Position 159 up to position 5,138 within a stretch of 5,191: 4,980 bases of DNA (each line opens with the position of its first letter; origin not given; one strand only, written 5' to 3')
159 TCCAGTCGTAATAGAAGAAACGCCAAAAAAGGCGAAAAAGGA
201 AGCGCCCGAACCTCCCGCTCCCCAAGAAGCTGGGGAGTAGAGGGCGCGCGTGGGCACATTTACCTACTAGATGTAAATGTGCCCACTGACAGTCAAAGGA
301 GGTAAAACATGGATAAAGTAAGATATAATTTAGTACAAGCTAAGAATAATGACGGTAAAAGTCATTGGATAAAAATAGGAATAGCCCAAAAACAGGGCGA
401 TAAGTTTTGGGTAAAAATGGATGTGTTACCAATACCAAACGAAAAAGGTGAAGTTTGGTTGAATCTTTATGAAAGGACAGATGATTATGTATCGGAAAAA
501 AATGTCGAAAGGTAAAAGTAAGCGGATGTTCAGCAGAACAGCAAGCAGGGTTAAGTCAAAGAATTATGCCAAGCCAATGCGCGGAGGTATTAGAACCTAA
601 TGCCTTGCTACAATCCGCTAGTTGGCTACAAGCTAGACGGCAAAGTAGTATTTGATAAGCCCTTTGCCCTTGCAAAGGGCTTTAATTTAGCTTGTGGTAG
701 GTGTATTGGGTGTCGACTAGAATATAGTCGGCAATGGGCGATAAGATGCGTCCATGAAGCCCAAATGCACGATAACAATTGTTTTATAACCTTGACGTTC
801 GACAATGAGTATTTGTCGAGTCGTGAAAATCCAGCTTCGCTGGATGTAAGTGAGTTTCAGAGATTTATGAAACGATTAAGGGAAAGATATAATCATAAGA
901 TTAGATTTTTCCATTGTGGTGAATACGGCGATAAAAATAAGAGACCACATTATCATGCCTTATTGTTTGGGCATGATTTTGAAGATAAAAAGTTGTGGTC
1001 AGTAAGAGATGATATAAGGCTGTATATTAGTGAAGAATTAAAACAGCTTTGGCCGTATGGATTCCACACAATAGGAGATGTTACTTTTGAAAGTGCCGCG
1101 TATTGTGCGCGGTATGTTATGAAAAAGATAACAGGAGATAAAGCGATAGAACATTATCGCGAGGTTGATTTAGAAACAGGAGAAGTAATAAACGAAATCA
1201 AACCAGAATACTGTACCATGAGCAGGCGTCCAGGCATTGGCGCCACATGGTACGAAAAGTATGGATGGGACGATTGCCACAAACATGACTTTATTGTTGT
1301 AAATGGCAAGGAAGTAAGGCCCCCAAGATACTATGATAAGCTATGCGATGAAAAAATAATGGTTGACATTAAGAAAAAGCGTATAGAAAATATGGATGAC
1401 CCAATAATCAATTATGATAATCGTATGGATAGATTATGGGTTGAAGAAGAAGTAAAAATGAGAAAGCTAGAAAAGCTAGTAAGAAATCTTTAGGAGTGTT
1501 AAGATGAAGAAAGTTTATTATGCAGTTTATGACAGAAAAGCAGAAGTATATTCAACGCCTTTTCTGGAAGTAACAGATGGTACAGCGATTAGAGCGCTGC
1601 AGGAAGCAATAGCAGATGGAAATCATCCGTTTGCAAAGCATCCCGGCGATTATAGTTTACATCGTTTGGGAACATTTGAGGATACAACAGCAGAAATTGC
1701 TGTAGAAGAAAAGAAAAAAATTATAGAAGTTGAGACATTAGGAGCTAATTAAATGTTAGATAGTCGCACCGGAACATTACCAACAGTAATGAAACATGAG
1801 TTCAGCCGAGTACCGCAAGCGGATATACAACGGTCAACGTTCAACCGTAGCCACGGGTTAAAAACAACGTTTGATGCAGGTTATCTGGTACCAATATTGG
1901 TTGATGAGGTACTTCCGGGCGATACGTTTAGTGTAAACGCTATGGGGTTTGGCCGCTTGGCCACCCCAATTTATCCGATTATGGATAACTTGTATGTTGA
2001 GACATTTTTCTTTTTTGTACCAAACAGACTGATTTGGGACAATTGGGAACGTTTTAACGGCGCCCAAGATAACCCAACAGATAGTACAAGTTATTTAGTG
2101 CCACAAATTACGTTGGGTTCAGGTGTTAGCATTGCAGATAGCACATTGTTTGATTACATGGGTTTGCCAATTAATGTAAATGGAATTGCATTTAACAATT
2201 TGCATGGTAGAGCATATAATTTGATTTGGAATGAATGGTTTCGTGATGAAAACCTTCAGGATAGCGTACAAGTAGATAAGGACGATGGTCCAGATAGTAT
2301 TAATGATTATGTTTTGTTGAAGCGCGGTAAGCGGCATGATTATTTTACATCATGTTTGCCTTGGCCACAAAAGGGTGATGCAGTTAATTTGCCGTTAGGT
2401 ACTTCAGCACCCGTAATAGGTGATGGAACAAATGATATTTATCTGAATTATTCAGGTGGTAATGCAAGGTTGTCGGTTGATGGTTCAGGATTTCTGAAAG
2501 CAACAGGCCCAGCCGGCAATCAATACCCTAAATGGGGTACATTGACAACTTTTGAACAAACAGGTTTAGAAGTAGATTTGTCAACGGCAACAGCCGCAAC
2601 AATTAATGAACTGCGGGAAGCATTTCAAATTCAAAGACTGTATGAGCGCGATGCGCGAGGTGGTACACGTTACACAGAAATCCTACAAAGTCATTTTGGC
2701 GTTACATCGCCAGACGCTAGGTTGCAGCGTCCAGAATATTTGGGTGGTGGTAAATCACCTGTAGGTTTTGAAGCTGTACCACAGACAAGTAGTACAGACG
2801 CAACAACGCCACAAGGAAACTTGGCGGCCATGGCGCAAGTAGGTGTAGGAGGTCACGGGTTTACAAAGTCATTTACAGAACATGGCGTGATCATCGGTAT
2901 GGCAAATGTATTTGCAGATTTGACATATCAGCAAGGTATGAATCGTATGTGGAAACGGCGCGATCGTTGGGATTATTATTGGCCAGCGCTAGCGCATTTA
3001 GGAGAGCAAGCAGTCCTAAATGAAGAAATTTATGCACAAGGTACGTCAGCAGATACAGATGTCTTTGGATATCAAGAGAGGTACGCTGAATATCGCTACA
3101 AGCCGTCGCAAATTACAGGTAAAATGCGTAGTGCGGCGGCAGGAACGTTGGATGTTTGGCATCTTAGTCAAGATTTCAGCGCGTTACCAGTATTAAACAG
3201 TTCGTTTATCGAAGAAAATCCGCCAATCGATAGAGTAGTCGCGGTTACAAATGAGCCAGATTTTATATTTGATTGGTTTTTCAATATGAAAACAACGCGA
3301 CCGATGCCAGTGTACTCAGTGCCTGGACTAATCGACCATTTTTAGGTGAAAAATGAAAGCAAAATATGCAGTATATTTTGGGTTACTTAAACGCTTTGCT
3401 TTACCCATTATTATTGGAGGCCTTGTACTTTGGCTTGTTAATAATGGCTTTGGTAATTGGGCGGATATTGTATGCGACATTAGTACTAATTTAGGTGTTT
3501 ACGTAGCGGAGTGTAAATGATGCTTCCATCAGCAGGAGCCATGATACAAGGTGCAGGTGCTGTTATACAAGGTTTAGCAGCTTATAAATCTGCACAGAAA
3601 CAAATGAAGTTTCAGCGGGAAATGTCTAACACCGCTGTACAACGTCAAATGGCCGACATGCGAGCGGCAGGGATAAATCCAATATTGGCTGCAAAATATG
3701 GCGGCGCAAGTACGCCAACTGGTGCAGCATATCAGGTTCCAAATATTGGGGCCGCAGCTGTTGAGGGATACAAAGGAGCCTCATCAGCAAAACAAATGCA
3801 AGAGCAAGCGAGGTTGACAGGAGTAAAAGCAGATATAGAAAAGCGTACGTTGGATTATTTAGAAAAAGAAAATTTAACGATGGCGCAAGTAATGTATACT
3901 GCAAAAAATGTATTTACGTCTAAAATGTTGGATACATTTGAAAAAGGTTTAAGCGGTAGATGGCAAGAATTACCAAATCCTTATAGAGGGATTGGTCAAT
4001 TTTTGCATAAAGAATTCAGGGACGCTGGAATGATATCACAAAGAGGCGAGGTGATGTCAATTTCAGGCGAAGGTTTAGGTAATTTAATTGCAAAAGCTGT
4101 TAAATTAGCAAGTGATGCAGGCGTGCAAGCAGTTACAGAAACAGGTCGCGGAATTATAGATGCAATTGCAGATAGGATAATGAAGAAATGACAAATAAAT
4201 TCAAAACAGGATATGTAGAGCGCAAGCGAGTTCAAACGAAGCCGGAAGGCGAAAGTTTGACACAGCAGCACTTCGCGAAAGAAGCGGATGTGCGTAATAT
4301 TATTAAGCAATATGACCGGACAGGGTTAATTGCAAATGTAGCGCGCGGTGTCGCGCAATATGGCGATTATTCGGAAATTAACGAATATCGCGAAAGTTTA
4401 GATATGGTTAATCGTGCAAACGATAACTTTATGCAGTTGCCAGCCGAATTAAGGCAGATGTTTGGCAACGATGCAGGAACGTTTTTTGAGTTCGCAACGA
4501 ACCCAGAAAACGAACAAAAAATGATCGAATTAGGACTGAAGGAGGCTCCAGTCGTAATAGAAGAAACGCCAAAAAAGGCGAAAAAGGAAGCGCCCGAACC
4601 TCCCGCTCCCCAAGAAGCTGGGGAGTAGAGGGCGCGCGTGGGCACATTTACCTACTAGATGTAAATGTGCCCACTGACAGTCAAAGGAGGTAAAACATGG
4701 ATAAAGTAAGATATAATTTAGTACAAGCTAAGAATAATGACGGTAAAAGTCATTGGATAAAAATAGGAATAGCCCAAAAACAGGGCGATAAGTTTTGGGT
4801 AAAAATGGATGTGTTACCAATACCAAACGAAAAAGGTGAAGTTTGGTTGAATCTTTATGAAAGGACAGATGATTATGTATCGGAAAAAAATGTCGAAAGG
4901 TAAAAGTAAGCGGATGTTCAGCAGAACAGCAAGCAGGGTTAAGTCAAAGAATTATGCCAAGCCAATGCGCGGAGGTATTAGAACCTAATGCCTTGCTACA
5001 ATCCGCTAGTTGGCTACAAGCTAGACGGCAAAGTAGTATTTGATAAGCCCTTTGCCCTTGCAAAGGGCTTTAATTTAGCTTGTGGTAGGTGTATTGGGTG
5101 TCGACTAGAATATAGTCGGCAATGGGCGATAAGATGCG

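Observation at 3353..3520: Hidden 55-aa single-pass membrane ORF filling the VP1-VP2 gap: candidate single-gene lysis protein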

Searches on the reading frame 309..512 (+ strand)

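Call 4: search_protein_families(library=pfam, proteins=[window:309-512:+], max_evalue=0.01)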
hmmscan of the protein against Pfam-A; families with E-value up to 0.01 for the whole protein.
window:309-512:+ (68 aa): 0 families

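Call 5: search_protein_families(library=phrogs, proteins=[window:309-512:+], max_evalue=0.01)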
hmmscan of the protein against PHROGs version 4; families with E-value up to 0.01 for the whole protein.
window:309-512:+ (68 aa): 1 family
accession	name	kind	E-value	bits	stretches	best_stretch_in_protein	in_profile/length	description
phrog_18187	-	unknown function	0.008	17.6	1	5-58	4-67/94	-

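Call 49: search_protein_families(library=ncbifam, proteins=[window:309-512:+], max_evalue=1)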
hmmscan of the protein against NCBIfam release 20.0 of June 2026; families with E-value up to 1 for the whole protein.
window:309-512:+ (68 aa): 1 family
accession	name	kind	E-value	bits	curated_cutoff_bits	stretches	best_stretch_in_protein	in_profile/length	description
TIGR00229.1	sensory_box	domain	0.067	13.3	22.9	1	12-48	72-105/126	PAS domain S-box protein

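Call 50: search_protein_families(library=padloc, proteins=[window:309-512:+], max_evalue=1)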
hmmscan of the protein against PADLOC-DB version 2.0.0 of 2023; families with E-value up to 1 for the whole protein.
window:309-512:+ (68 aa): 1 family
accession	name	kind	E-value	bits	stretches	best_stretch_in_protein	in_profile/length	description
PDLC00419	ThsB1|ThsB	-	0.026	12.3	1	4-60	84-144/165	TIR-like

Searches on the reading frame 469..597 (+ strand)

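Call 4: search_protein_families(library=pfam, proteins=[window:469-597:+], max_evalue=0.01)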
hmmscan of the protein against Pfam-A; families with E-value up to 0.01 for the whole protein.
window:469-597:+ (43 aa): 0 families

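Call 5: search_protein_families(library=phrogs, proteins=[window:469-597:+], max_evalue=0.01)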
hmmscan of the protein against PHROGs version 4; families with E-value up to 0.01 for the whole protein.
window:469-597:+ (43 aa): 1 family
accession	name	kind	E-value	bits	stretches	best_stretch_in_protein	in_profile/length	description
phrog_10695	-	unknown function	5e-16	59.5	1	7-42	2-38/39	-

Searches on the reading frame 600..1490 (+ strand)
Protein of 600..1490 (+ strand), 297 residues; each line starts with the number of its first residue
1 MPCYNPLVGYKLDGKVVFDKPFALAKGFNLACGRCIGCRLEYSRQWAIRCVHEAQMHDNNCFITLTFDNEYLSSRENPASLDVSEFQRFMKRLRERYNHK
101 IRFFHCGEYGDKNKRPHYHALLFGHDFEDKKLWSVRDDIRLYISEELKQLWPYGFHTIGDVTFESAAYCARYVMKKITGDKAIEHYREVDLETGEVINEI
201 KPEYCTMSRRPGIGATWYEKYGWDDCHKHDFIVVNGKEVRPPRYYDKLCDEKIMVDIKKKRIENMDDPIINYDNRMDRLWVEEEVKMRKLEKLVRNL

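Call 4: search_protein_families(library=pfam, proteins=[window:600-1490:+], max_evalue=0.01)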
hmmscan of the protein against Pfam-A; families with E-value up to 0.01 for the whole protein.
window:600-1490:+ (297 aa): 1 family
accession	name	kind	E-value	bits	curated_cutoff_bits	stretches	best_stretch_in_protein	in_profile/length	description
PF23343.2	REP_ORF2-G2P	-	7.9e-22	77.9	27.8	1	60-176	1-98/99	Replication-associated protein ORF2/G2P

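Call 5: search_protein_families(library=phrogs, proteins=[window:600-1490:+], max_evalue=0.01)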
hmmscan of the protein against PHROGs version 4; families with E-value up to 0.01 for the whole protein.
window:600-1490:+ (297 aa): 4 families
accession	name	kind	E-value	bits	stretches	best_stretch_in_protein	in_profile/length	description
phrog_942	-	DNA, RNA and nucleotide metabolism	8.9e-120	402.3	1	1-296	59-354/501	replication initiation protein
phrog_29197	-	unknown function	2.7e-37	129.6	1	25-123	57-168/187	-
phrog_3584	-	DNA, RNA and nucleotide metabolism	1.1e-07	32.5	1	57-133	66-148/265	replication initiation protein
phrog_713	-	DNA, RNA and nucleotide metabolism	0.00049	20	1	64-156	124-226/432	DNA replication initiation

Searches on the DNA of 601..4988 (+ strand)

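Call 3: search_dna_similar(query=window:601-4988:+, collection=phages, mode=near, max_rows=30)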
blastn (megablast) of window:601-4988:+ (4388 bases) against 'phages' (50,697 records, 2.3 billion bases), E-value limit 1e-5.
Records with a match: 10; places in all: 10; records where one place covers at least 80% of the query: 0.
Best place of each record, by identity: 90-95% 1; 80-90% 2; 60-80% 7.
By first word of the organism name: Microviridae 5; robinz 2; Marine 1; Blackfly 1; Chifec 1.
By host as written in the record: Ciona robusta 5; Petroica australis 2; - 1; Austrosimulium ungulatum 1; Tadarida brasiliensis 1.
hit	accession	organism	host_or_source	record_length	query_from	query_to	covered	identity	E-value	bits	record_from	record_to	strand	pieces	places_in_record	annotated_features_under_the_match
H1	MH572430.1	Microviridae sp.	Ciona robusta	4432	1177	4292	30%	76.4%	1e-93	686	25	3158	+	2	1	major capsid protein | DNA pilot protein | internal scaffolding protein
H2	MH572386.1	Microviridae sp.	Ciona robusta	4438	1177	4290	30%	76.0%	3e-94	655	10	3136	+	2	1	major capsid protein | DNA pilot protein | internal scaffolding protein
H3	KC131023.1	Marine gokushovirus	-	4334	3599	4290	16%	76.0%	5e-92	346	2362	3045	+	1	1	portal protein | hypothetical protein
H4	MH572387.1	Microviridae sp.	Ciona robusta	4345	3593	4290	16%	74.8%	4e-78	300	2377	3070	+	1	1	internal scaffolding protein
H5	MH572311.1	Microviridae sp.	Ciona robusta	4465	1987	2151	4%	77.0%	2e-16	95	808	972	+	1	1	major capsid protein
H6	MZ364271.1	robinz microvirus RP_115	Petroica australis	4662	1987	2147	4%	75.2%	7e-11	77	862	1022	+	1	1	major capsid protein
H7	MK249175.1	Blackfly microvirus SF02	Austrosimulium ungulatum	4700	2020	2151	3%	75.0%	2e-6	62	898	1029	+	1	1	major capsid protein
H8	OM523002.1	Chifec microvirus UA13_14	Tadarida brasiliensis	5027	1719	1794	2%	82.9%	1e-8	69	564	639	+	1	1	major capsid protein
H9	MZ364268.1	robinz microvirus RP_110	Petroica australis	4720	1711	1775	1%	90.8%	3e-14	88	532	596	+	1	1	major capsid protein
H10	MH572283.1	Microviridae sp.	Ciona robusta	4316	2021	2079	1%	88.1%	3e-9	71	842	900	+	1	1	major capsid protein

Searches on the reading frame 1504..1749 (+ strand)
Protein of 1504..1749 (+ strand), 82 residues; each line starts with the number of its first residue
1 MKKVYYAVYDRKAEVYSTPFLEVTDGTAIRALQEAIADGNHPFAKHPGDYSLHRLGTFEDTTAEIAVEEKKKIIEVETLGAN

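Call 4: search_protein_families(library=pfam, proteins=[window:1504-1749:+], max_evalue=0.01)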
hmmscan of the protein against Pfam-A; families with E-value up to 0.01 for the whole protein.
window:1504-1749:+ (82 aa): 1 family
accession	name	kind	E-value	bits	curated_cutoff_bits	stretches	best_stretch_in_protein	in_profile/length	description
PF20577.3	Phage_ORF5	-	4.8e-22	77.8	27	1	6-74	2-70/75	Phage ORF5 protein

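Call 5: search_protein_families(library=phrogs, proteins=[window:1504-1749:+], max_evalue=0.01)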
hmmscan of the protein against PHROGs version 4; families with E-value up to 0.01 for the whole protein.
window:1504-1749:+ (82 aa): 1 family
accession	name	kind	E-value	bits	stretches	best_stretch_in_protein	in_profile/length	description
phrog_1670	-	DNA, RNA and nucleotide metabolism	1.4e-24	86.8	1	1-75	1-76/96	DNA binding protein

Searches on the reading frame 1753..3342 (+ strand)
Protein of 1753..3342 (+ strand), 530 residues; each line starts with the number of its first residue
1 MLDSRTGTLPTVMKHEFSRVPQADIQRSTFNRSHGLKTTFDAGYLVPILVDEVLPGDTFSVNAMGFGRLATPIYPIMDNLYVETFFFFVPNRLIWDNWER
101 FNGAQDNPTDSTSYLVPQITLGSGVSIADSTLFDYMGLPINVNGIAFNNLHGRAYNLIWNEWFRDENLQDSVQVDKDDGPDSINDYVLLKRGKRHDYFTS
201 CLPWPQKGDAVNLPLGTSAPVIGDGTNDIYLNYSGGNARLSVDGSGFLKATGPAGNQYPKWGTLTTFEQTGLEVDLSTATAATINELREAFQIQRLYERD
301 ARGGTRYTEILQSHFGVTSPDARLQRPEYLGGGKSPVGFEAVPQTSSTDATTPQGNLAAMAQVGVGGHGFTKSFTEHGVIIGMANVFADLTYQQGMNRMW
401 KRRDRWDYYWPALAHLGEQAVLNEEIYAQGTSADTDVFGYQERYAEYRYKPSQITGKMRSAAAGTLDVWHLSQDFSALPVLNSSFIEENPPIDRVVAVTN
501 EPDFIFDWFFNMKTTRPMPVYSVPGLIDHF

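Call 4: search_protein_families(library=pfam, proteins=[window:1753-3342:+], max_evalue=0.01)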
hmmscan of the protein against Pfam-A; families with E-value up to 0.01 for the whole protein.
window:1753-3342:+ (530 aa): 1 family
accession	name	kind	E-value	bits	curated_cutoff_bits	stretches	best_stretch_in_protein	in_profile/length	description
PF02305.22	Phage_F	-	3e-189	630.4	25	1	18-526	1-501/501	Capsid protein (F protein)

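Call 5: search_protein_families(library=phrogs, proteins=[window:1753-3342:+], max_evalue=0.01)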
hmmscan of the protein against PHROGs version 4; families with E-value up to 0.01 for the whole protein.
window:1753-3342:+ (530 aa): 1 family
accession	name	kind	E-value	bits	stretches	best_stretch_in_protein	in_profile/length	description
phrog_514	-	head and packaging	1.1e-231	771.1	1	10-529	7-518/531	major head protein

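Call 44: find_related_loci(query=window:1753-3342:+, collection=viral_contigs, flank=2500)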
Query window:1753-3342:+ (530 aa) in viral_contigs; peptide patterns used: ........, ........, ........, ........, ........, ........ (x = any residue, [..] = any of these).
326 stretches matched a pattern; 326 encode a relative of the query (tblastn E <= 1e-3); the best 80 are kept; 80 distinct loci.
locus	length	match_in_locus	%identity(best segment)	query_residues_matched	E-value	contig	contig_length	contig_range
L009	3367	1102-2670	86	1-530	0e+0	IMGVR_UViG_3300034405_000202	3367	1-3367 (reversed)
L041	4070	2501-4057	86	1-530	0e+0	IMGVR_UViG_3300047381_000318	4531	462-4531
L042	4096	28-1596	86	1-530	0e+0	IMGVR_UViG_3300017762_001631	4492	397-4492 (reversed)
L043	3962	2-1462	87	34-530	0e+0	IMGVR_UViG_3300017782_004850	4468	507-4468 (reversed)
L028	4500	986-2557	79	1-530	0e+0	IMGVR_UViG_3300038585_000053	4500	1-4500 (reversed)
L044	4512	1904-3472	79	1-530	0e+0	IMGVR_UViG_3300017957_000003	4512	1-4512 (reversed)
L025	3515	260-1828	79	1-530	0e+0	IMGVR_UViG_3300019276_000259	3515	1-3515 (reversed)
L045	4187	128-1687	78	1-530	0e+0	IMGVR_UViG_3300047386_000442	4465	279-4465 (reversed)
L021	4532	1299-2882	78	1-530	0e+0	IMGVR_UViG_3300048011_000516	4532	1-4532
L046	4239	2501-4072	79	1-530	0e+0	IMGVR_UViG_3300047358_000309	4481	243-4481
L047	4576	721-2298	78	1-530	0e+0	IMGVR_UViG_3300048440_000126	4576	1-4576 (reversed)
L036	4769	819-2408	78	1-530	0e+0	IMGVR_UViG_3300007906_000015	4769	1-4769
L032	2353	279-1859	78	1-530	0e+0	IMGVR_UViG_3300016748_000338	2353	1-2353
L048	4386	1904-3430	78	1-530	0e+0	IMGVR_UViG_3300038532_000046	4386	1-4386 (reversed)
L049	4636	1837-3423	78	1-530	0e+0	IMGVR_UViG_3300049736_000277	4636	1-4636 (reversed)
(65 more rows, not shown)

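Call 78: find_related_loci(query=window:1753-3342:+, collection=genome_contigs, flank=6000)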
Query window:1753-3342:+ (530 aa) in genome_contigs; peptide patterns used: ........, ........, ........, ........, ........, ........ (x = any residue, [..] = any of these).
35 stretches matched a pattern; 6 encode a relative of the query (tblastn E <= 1e-3); 6 distinct loci.
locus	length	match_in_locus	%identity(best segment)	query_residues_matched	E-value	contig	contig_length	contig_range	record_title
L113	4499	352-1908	73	1-530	0e+0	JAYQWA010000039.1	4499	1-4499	MAG: Gammaproteobacteria bacterium isolate SD9010_S4_maxbin_bins.tsv.048 NODE_14245_length_4499_cov_9.365887, whole geno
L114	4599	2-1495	65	34-530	0e+0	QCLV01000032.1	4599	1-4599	Prochlorococcus sp. AG-418-F08 Ga0171918_132, whole genome shotgun sequence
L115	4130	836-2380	61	15-530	0e+0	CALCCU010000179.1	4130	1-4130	MAG TPA_asm: uncultured Gammaproteobacteria bacterium isolate ERR257714_bin.107_CONCOCT_v1.1_MAG genome assembly, contig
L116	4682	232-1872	56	13-530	0e+0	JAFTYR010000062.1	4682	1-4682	MAG: Burkholderiaceae bacterium isolate RGIG4270 Roe_deer_Colon.Co__c1862919, whole genome shotgun sequence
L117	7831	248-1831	55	11-530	0e+0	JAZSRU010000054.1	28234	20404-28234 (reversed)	MAG: Victivallaceae bacterium isolate T1900044536_TS20190002.MAGScoT_cleanbin_000017 SGB_15_k141_1172789, whole genome s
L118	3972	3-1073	75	166-530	0e+0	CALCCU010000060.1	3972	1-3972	MAG TPA_asm: uncultured Gammaproteobacteria bacterium isolate ERR257714_bin.107_CONCOCT_v1.1_MAG genome assembly, contig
